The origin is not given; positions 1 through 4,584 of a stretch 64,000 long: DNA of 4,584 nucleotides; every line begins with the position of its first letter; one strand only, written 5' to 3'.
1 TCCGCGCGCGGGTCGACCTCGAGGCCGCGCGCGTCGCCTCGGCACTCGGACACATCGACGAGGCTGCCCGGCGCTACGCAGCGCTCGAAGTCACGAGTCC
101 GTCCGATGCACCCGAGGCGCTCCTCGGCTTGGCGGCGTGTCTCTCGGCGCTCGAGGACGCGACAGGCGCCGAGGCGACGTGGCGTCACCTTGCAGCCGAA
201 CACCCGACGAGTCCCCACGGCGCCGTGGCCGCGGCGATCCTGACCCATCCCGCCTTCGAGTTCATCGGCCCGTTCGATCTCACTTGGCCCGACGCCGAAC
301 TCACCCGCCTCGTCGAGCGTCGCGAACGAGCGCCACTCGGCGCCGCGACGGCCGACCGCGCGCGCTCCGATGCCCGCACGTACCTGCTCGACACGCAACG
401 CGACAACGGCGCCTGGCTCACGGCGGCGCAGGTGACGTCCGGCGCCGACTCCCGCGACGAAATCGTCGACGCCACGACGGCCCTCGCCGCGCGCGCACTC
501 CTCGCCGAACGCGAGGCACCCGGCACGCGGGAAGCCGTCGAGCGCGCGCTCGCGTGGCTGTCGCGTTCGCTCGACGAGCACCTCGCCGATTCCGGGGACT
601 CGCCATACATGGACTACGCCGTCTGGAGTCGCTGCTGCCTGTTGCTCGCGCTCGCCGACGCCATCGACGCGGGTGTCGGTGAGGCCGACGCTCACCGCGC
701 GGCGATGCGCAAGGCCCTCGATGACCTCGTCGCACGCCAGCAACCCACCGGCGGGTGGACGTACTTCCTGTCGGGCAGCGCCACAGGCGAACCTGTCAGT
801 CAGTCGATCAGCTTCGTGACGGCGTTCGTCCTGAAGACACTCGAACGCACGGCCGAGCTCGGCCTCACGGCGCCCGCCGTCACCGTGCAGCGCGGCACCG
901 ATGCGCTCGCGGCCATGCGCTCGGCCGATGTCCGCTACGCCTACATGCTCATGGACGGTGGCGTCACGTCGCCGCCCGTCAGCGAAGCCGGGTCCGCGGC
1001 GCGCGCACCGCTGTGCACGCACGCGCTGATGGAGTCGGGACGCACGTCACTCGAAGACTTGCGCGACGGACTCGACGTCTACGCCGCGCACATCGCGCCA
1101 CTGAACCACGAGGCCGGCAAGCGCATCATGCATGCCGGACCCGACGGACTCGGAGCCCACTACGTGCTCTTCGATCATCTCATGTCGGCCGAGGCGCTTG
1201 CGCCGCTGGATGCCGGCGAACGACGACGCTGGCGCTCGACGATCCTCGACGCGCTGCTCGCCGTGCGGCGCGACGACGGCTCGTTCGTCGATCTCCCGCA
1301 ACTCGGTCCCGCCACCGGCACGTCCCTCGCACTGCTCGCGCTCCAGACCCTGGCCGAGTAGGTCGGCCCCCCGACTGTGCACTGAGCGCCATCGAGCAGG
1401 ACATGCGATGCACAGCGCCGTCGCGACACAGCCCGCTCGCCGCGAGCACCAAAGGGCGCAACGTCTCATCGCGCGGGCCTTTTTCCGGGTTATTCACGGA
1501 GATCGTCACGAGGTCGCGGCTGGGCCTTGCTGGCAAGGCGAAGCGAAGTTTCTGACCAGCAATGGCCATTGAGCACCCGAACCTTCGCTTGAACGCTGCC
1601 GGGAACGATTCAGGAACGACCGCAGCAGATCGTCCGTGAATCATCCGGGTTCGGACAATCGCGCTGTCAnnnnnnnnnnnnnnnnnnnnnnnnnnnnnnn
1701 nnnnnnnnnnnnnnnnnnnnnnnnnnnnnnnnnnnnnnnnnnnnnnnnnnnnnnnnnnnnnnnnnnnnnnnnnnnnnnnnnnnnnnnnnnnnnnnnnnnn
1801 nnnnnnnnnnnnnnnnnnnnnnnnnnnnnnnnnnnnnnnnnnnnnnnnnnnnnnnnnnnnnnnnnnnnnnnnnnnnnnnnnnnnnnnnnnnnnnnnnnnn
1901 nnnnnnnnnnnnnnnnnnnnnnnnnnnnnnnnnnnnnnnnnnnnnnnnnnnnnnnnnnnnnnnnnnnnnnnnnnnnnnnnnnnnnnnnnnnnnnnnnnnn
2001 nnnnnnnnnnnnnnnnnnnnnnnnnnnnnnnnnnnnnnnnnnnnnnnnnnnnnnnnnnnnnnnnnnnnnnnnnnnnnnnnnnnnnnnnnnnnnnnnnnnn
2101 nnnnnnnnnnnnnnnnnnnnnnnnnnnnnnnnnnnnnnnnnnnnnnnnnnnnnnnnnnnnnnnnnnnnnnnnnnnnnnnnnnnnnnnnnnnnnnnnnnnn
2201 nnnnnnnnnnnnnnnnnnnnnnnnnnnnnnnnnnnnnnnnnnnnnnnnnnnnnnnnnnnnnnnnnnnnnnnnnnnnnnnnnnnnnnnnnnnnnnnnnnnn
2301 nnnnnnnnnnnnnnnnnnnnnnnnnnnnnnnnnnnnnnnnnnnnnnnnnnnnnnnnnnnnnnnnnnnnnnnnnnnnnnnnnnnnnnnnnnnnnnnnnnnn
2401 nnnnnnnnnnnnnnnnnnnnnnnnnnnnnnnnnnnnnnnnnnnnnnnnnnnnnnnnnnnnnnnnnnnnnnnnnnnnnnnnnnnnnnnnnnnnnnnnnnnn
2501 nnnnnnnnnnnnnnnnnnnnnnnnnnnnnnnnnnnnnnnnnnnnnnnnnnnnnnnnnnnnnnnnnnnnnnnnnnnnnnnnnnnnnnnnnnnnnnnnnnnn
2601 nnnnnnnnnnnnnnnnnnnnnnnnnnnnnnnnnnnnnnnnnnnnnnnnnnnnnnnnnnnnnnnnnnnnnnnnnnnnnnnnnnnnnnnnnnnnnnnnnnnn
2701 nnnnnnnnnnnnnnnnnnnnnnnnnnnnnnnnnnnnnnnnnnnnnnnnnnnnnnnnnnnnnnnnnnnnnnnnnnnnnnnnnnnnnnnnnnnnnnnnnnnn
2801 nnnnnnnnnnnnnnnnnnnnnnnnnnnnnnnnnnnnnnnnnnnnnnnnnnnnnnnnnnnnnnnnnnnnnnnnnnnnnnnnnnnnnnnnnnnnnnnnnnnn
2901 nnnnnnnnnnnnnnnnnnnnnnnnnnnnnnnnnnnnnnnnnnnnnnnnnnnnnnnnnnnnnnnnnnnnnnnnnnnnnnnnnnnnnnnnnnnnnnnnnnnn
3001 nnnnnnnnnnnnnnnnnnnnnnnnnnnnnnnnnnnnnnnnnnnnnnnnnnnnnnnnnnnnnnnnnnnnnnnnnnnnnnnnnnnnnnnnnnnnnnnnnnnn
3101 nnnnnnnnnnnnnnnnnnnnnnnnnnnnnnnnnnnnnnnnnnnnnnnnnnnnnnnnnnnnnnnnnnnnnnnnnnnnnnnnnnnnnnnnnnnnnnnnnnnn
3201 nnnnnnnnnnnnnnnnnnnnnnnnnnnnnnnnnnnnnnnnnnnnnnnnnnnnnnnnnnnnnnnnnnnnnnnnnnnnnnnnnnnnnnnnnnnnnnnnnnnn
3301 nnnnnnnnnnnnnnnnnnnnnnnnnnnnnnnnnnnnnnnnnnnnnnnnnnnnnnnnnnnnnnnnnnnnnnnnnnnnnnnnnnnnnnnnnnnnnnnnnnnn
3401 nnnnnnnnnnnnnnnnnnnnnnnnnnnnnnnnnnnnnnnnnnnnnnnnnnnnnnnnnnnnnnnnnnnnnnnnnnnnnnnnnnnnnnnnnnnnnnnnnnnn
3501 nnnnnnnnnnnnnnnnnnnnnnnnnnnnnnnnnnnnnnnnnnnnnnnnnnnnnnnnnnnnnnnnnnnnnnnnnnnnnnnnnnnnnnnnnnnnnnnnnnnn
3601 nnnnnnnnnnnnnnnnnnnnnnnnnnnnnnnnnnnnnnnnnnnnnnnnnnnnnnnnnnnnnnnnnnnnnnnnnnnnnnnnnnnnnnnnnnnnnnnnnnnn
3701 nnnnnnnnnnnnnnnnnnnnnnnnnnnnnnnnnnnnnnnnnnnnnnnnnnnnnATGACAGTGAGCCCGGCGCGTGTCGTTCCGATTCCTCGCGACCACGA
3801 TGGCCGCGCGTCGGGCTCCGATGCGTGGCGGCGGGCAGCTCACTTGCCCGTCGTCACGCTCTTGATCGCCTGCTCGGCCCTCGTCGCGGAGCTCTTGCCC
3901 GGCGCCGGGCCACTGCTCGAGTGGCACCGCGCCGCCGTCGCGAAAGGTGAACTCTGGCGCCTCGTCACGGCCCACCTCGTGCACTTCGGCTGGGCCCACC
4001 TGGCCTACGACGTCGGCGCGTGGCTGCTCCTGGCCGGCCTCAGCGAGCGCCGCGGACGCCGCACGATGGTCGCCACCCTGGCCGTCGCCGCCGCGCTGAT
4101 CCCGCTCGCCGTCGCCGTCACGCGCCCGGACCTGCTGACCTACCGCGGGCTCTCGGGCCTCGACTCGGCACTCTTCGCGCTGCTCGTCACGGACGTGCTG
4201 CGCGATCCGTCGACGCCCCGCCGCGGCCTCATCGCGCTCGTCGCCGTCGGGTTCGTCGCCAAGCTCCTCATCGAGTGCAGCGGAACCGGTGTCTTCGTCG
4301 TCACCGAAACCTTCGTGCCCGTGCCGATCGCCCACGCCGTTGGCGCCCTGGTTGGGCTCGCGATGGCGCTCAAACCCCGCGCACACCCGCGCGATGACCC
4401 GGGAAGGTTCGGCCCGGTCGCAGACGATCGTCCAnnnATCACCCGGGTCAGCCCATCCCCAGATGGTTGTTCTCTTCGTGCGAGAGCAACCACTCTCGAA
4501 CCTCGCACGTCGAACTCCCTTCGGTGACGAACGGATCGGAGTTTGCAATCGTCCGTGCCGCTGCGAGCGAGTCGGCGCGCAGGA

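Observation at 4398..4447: MITE copies supply stop codons / C-termini or sit flush against stops of three genes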

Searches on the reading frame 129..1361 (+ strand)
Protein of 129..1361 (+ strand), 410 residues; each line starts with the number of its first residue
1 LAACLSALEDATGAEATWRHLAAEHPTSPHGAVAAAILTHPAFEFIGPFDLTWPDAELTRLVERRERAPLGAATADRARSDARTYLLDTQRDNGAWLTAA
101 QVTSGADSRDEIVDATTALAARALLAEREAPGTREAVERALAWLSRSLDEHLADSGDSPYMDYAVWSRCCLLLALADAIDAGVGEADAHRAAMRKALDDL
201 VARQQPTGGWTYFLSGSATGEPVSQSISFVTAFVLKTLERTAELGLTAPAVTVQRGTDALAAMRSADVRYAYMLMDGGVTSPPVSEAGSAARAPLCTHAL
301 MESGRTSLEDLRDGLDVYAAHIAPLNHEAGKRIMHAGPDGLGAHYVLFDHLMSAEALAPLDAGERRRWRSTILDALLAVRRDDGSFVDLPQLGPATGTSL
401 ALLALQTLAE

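Call 48: search_protein_families(library=pfam, proteins=[window:129-1358:+], max_evalue=0.0001)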
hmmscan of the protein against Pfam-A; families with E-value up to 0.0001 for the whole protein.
window:129-1358:+ (410 aa): 0 families

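Call 61: find_encoding_contigs(protein=window:129-1361:+, flank=10000, max_places=4)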
Protein window:129-1361:+ (410 aa): no gene with exactly this product is on record in the collection.

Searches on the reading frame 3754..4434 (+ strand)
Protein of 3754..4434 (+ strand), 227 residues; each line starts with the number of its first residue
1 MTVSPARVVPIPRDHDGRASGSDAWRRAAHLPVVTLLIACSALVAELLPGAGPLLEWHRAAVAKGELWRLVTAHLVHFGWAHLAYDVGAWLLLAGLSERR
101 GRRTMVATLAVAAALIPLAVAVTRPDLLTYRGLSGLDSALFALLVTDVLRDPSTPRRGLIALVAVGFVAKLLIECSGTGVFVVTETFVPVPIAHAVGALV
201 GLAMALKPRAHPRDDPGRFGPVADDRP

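Call 18: search_protein_families(library=pfam, proteins=[window:3754-4434:+], max_evalue=0.01)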
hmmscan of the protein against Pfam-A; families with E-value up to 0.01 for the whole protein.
window:3754-4434:+ (227 aa): 1 family
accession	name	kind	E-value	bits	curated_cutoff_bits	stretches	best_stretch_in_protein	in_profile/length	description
PF01694.28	Rhomboid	-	1.9e-13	51.3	22.6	1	65-206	2-138/143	Rhomboid domain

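Call 19: search_protein_families(library=ncbifam, proteins=[window:3754-4434:+], max_evalue=0.01)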
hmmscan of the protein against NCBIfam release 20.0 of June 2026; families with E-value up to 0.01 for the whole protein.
window:3754-4434:+ (227 aa): 3 families
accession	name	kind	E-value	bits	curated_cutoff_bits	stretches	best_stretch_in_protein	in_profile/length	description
TIGR03902.1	rhom_GG_sort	equivalog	4.1e-31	108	84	1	54-206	3-154/154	rhombosortase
TIGR04239.1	rhombo_GlpG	equivalog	3.8e-12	46.5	250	1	54-206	122-266/271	rhomboid family intramembrane serine protease GlpG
NF008155.0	PRK10907.1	equivalog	6.6e-11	42.1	335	1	54-209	122-269/276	rhomboid family intramembrane serine protease GlpG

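Call 20: find_homologous_proteins(query=window:3754-4434:+, max_evalue=1e-10)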
Query window:3754-4434:+ (227 aa): 74 proteins with E <= 1e-10 among 8000 candidates.
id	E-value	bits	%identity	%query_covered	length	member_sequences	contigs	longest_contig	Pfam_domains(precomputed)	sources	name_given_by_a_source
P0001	1.1e-140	485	100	100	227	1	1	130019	PF01694.29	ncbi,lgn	-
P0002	3.4e-36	143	48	78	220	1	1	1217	PF01694.29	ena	-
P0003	6.3e-33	133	47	67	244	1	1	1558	PF01694.29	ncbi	-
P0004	1.3e-31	128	49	78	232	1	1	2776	PF01694.29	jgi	jgi:rhomboid family GlyGly-CTERM serine protease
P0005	3.9e-31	127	45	73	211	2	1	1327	PF01694.29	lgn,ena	-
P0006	1.4e-30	125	41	93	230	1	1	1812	PF01694.29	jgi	-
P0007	5.1e-30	123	43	83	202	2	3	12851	PF01694.29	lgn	-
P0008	6.7e-30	123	49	67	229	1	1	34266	PF01694.29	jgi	jgi:rhomboid family GlyGly-CTERM serine protease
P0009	9.8e-30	122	40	85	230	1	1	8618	PF01694.29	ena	-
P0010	3.1e-29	121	40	94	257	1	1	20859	PF01694.29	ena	-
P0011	3.2e-29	121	46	75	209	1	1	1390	PF01694.29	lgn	-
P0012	4.0e-29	120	42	91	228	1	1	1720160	PF01694.29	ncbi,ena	-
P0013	1.6e-28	118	43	77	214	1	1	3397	PF01694.29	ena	-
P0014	2.1e-28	118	43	78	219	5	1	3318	PF01694.29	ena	-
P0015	2.8e-28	118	41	77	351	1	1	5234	-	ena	-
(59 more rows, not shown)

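Call 23: find_encoding_contigs(protein=P0001, flank=10000, max_places=6)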
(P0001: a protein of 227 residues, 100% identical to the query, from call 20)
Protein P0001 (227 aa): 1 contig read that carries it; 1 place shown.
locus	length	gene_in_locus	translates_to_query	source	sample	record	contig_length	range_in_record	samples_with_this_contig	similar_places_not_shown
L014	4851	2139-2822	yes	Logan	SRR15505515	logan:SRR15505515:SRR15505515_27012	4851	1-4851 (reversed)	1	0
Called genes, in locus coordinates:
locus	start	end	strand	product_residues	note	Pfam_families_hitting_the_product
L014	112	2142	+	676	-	PF08487:VIT, PF00092:VWA, PF05762:VWA_CoxE, PF13519:VWA_2, PF13768:VWA_3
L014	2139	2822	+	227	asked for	PF01694:Rhomboid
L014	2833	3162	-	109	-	PF03795:YCII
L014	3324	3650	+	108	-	PF02627:CMD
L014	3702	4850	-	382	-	?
